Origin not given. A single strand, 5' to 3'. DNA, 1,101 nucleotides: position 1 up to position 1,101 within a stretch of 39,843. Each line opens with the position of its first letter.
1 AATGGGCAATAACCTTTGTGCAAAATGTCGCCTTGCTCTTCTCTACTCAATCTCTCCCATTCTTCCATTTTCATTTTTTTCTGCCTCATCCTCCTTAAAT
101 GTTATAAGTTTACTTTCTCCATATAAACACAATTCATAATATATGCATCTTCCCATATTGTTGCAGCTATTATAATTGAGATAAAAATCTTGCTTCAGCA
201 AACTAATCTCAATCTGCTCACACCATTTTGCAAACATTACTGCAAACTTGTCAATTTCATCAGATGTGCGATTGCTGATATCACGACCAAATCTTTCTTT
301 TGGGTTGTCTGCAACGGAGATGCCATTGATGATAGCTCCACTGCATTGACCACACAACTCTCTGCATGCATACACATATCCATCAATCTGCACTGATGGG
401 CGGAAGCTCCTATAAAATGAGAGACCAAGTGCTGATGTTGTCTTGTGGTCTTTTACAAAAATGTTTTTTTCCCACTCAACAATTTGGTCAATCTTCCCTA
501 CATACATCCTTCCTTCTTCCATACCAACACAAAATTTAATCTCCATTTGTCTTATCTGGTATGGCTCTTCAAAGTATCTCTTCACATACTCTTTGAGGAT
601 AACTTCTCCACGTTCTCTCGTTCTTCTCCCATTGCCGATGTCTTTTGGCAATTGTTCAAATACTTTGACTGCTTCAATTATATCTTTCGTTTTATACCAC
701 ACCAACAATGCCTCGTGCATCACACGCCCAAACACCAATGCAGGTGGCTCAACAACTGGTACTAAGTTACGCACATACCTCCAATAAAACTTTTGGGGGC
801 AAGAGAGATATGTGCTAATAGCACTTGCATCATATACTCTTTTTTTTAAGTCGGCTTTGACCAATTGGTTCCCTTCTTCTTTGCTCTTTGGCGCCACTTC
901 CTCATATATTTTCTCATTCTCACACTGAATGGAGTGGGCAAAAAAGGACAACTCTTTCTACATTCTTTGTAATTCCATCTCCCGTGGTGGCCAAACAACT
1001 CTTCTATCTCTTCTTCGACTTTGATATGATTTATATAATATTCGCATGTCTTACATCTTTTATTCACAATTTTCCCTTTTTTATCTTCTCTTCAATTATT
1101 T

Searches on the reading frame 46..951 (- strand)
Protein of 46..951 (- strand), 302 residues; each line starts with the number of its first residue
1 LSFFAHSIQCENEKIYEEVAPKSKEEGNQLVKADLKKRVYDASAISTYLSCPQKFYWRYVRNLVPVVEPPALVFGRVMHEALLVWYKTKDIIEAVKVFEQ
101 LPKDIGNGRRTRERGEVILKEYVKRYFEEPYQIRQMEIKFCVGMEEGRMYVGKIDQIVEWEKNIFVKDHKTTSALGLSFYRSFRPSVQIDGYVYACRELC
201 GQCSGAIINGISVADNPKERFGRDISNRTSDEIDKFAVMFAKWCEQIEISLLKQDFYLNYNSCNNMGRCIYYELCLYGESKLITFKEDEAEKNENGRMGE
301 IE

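Call 10: search_protein_families(library=pfam, proteins=[window:46-951:-], max_evalue=0.001)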
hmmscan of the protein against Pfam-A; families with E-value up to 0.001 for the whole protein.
window:46-951:- (302 aa): 1 family
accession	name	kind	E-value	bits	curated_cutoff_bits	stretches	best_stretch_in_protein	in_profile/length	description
PF12705.13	PDDEXK_1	-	8.7e-15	55.8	22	1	42-275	4-246/247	PD-(D/E)XK nuclease superfamily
